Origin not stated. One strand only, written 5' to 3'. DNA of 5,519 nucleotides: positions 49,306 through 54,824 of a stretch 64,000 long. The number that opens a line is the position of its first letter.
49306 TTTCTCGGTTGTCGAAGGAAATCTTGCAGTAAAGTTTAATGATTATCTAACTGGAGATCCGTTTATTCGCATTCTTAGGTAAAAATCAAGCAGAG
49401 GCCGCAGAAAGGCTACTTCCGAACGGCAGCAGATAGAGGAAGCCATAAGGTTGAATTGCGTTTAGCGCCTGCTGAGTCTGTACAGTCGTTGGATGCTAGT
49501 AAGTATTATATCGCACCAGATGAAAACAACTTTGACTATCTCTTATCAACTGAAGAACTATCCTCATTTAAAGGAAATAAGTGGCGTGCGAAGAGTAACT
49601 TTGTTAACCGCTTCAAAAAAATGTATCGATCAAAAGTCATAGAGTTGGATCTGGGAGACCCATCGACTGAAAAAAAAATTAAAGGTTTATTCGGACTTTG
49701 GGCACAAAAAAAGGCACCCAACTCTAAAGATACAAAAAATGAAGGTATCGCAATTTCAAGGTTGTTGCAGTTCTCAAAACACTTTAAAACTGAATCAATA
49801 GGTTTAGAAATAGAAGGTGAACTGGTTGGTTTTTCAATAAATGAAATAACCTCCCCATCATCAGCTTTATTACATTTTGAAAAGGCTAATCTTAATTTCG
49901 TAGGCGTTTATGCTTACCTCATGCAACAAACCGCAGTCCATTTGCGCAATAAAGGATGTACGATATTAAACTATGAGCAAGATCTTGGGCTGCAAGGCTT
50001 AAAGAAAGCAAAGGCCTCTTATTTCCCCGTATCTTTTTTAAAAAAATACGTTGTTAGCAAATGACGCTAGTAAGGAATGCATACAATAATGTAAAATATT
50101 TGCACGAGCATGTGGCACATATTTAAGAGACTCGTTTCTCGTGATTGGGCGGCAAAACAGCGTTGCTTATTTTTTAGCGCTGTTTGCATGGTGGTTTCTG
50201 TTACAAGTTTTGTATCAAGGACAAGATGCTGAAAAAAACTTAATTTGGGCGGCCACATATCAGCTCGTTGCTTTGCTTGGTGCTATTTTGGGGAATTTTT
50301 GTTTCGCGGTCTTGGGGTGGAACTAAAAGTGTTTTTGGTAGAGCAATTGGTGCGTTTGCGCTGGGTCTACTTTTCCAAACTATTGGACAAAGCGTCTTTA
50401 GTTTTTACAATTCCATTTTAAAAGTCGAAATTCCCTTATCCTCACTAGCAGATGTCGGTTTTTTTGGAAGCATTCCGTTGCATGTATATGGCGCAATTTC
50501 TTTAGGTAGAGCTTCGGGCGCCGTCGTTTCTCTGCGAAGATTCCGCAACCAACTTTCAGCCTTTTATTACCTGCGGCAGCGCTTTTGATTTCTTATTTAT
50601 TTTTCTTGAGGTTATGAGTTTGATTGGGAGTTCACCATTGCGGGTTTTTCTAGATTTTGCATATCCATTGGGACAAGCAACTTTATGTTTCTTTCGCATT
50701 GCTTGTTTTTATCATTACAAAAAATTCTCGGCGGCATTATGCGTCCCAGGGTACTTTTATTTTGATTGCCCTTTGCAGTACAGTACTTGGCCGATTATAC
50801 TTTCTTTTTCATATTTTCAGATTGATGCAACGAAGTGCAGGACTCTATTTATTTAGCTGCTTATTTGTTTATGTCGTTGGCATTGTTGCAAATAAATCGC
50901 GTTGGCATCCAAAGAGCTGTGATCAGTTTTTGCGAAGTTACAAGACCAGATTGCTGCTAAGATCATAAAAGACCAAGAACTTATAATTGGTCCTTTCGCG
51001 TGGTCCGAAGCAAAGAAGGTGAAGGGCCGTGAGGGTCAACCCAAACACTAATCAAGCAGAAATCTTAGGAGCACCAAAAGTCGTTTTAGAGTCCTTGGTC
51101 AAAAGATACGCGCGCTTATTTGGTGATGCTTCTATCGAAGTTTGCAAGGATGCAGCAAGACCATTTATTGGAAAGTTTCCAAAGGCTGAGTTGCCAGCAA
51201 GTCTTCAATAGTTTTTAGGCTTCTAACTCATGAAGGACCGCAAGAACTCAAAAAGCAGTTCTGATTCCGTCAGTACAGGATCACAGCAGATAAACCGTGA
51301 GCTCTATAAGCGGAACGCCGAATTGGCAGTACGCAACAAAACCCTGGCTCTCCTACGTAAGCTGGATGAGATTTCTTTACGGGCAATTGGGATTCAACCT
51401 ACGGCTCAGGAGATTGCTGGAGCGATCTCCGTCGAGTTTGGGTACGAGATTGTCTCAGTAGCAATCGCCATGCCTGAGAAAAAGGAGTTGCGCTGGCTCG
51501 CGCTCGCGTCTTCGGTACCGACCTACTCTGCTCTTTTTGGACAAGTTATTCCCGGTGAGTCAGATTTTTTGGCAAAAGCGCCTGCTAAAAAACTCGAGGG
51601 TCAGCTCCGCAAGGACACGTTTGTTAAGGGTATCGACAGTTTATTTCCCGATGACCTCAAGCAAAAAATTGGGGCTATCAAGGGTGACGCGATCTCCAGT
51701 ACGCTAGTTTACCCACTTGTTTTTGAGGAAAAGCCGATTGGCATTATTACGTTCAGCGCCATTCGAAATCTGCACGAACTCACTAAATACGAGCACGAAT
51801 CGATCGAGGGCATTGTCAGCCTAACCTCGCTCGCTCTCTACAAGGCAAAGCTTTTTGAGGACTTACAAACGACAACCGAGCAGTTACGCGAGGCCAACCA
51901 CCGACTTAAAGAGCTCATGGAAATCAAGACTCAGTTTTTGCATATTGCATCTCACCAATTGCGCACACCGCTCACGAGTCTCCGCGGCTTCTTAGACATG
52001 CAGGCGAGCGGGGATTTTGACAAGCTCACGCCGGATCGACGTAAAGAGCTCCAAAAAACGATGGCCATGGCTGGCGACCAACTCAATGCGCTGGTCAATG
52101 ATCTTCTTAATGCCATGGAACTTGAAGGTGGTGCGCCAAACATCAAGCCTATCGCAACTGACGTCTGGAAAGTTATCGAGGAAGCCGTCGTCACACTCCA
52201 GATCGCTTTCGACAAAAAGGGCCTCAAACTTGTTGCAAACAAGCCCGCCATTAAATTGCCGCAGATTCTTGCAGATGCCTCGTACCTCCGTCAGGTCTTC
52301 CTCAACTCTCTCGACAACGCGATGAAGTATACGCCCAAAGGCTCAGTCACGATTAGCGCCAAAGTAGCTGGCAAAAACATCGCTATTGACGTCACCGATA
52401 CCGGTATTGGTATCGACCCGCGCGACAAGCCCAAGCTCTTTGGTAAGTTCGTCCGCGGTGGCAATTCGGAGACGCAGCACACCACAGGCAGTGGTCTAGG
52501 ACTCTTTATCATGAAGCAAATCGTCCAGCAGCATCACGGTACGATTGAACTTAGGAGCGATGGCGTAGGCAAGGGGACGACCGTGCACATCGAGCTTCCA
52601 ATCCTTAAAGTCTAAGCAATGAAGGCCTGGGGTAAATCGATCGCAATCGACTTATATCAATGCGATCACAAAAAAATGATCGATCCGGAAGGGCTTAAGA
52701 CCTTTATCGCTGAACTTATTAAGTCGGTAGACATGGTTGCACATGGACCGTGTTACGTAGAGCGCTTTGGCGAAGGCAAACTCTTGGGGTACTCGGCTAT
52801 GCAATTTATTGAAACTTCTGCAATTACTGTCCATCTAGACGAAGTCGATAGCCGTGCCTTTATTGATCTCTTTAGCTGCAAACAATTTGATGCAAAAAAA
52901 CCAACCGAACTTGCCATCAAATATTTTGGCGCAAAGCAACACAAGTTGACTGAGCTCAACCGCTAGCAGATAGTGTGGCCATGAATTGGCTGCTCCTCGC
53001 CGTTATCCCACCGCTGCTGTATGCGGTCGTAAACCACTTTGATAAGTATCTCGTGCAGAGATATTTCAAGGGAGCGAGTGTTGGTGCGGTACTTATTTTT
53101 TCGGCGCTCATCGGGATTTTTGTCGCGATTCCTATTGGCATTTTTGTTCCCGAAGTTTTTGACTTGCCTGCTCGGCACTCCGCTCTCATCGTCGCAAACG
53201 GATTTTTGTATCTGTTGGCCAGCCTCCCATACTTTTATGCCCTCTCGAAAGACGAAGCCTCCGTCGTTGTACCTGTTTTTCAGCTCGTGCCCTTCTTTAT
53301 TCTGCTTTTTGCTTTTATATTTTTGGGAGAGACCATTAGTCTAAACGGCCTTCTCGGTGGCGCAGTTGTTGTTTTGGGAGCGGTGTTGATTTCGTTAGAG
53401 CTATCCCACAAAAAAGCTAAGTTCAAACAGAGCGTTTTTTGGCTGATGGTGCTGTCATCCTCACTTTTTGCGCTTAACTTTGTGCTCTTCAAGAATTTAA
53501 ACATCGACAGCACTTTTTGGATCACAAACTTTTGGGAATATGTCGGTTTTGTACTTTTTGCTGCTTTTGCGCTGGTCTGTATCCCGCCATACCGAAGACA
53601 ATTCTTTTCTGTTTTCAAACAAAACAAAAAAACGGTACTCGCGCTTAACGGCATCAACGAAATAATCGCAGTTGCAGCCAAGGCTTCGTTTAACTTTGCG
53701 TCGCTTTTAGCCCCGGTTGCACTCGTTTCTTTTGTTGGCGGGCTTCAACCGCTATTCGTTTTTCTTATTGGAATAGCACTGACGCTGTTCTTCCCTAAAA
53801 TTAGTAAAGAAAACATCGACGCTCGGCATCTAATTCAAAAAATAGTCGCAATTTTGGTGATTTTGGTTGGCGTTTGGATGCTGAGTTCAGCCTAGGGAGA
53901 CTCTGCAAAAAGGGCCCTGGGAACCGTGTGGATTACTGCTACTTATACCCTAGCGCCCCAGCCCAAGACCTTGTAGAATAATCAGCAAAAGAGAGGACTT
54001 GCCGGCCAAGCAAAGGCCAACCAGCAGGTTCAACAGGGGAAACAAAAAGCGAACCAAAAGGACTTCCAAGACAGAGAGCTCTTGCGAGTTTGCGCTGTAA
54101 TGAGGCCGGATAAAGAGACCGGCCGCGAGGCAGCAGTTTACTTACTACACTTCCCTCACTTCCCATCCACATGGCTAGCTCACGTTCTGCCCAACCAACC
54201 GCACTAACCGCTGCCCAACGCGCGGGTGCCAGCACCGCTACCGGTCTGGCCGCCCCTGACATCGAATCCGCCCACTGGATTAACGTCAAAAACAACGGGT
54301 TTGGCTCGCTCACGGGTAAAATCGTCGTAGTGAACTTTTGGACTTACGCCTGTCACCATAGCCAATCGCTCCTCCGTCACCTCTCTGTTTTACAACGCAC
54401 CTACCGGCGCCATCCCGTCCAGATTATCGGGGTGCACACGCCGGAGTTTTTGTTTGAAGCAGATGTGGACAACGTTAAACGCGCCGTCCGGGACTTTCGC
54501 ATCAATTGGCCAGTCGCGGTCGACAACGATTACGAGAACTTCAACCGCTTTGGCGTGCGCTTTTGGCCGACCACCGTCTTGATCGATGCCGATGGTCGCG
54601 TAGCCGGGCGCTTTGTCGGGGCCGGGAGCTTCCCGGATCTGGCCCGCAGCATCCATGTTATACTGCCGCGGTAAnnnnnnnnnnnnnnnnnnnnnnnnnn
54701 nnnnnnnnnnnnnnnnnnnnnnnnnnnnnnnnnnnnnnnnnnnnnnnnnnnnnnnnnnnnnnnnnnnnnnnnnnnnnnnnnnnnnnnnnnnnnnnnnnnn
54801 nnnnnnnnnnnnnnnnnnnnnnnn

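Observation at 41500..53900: ~12.4-kb AT-shifted genomic island with kinases, signalling-metabolite enzymes and several pseudogenes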

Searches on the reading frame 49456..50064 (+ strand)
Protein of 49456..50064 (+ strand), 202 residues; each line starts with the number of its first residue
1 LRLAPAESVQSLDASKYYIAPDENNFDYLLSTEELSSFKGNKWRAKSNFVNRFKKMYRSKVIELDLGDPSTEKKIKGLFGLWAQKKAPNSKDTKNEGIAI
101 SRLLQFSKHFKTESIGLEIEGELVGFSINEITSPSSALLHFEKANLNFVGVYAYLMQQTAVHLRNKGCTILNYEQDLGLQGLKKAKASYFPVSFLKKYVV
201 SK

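Call 6: search_protein_families(library=pfam, proteins=[window:49456-50064:+], max_evalue=0.01)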
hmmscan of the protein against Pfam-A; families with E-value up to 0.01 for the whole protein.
window:49456-50064:+ (202 aa): 1 family
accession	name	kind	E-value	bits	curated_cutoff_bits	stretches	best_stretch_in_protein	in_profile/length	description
PF09924.15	LPG_synthase_C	-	5.2e-25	88.5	27.5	1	16-200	90-297/298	Phosphatidylglycerol lysyltransferase, C-terminal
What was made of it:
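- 49164..50064 (+): Stand-alone DUF2156 / LPG_synthase_C gene. Its 5' 290 nt are frameshifted in the window, leaving a 202-aa ORF from 49456. Pfam profile positions 90-297 only (call 6).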

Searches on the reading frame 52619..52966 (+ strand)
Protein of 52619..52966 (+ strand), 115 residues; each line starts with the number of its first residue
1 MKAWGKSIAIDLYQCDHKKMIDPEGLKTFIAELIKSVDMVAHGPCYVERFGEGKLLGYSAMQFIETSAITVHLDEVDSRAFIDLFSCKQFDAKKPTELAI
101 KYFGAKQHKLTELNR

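Call 7: search_protein_families(library=pfam, proteins=[window:52619-52966:+], max_evalue=0.01)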
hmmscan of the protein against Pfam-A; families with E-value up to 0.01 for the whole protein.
window:52619-52966:+ (115 aa): 1 family
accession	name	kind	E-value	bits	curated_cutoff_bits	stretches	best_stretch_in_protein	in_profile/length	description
PF02675.21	AdoMet_dc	-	1.1e-16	61.5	25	1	8-115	2-106/107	S-adenosylmethionine decarboxylase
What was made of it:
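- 52619..52966 (+): Small pyruvoyl-type decarboxylase of the AdoMetDC/SpeD class 1b fold. Its substrate is uncertain. Pfam AdoMet_dc E 1.1e-16 (call 7).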

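Call 72: search_protein_families(library=ncbifam, proteins=[window:52619-52966:+], max_evalue=0.01)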
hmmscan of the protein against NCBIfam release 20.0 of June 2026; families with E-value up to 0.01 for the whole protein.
window:52619-52966:+ (115 aa): 1 family
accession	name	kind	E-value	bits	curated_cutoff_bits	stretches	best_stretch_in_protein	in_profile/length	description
TIGR03330.1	SAM_DCase_Bsu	equivalog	1.5e-09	38.2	75.65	1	3-115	2-111/112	adenosylmethionine decarboxylase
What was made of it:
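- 52619..52966 (+): Below the NCBIfam equivalog cut-off (38 bits against 75.65; call 72).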

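Call 93: search_solved_structures(query=window:52619-52966:+, max_evalue=0.001, show_alignments=3)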
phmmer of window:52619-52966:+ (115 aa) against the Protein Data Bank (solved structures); distinct sequences matched with E-value up to 0.001: 0.

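Call 95: search_solved_structures(query=window:52619-52966:+, max_evalue=10, show_alignments=3)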
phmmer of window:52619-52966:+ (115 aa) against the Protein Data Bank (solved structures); distinct sequences matched with E-value up to 10: 3.
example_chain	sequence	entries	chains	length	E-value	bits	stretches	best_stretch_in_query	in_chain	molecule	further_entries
1tlu_A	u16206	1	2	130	0.051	17.2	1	1-107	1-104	S-adenosylmethionine decarboxylase proenzyme, AdoMetDC, SamDC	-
1vr7_A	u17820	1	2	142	0.068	16.8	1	1-107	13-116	S-adenosylmethionine decarboxylase proenzyme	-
1tmi_A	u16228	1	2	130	0.13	15.8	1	1-107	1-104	S-adenosylmethionine decarboxylase proenzyme, AdoMetDC, SamDC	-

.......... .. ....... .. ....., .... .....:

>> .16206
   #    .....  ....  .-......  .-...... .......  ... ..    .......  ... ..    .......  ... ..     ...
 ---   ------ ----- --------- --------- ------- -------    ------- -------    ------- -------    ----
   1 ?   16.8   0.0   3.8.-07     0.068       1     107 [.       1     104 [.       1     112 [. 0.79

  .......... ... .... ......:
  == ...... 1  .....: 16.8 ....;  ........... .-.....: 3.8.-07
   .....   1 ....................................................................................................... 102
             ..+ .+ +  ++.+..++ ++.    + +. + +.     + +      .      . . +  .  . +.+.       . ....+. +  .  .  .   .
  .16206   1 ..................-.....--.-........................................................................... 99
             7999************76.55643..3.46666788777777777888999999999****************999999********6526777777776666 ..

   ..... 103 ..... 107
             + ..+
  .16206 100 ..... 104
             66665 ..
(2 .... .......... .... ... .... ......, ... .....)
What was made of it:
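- On AdoMetDC class 1b (SpeD/SpeH): TIGR03330: 38.2 bits against a cut-off of 75.65 (call 72). phmmer against PDB AdoMetDC gives only E 0.05 (call 95).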

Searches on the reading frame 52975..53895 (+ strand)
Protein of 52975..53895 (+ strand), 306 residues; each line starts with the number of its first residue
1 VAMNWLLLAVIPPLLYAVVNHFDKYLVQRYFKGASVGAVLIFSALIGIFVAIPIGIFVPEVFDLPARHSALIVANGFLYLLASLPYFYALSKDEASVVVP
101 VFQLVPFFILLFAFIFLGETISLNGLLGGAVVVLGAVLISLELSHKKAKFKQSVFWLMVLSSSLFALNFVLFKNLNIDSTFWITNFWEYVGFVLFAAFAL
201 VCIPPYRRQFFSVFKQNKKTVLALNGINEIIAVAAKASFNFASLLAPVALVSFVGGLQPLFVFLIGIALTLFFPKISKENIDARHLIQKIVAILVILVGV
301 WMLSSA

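Call 7: search_protein_families(library=pfam, proteins=[window:52975-53895:+], max_evalue=0.01)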
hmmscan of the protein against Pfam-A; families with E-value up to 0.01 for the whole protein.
window:52975-53895:+ (306 aa): 1 family
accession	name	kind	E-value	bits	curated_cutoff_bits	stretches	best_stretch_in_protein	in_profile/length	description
PF00892.27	EamA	-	3.5e-12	47.2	28.2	1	4-140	2-134/135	EamA-like transporter family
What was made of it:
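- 52975..53895 (+): EamA-family transporter, the last gene before the sharp rise in GC. Pfam (call 7).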

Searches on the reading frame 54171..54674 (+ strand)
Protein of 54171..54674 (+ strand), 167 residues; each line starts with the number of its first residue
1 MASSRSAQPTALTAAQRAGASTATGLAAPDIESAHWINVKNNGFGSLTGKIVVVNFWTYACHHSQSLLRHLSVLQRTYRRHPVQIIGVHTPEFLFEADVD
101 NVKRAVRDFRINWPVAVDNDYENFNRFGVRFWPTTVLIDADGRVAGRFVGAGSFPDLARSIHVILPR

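Call 7: search_protein_families(library=pfam, proteins=[window:54171-54674:+], max_evalue=0.01)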
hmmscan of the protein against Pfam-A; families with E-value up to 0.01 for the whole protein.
window:54171-54674:+ (167 aa): 5 families
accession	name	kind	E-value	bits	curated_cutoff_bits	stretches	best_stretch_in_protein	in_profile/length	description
PF00578.27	AhpC-TSA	-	3.2e-10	40.4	26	1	27-145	4-122/124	AhpC/TSA family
PF13905.12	Thioredoxin_8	-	4.5e-10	40.2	27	1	49-144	1-94/94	Thioredoxin-like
PF08534.16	Redoxin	-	1.5e-09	38.3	26.6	1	46-157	25-144/148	Redoxin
PF13098.12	Thioredoxin_2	-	7.1e-06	26.8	27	1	48-158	4-101/104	Thioredoxin-like domain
PF00085.26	Thioredoxin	-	0.0078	16.6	23.5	0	50-89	19-57/103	Thioredoxin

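Call 66: find_related_loci(query=window:54237-54671:+, collection=metagenome_contigs, flank=10000)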
Query window:54237-54671:+ (145 aa) in metagenome_contigs; peptide patterns used: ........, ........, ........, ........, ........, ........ (x = any residue, [..] = any of these).
600 stretches matched a pattern (row limit reached: there are more); 583 encode a relative of the query (tblastn E <= 1e-3); the best 80 are kept; 80 distinct loci.
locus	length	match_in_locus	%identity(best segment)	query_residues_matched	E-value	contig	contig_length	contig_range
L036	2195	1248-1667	39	5-143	3e-33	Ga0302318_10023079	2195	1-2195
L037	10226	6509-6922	39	7-143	2e-33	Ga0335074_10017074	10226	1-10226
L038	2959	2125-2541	40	5-143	2e-33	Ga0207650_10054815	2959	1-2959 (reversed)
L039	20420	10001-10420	40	4-143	6e-33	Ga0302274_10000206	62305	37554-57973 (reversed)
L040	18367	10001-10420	40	4-143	6e-33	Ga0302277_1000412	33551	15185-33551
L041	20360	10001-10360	43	14-132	4e-33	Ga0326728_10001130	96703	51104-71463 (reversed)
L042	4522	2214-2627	41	7-143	4e-33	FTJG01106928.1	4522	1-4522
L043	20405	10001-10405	39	10-143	9e-33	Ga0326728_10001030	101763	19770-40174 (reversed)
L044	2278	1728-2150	41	3-143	1e-32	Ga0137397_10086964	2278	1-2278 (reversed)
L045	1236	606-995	42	14-143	3e-33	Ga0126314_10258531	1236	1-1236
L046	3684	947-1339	40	14-143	1e-32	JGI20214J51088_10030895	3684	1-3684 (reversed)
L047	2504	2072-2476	41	11-145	7e-33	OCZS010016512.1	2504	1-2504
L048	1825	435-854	39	6-143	2e-32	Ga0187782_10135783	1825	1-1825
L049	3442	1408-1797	41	14-143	3e-32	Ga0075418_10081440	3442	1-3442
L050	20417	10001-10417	39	6-143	2e-32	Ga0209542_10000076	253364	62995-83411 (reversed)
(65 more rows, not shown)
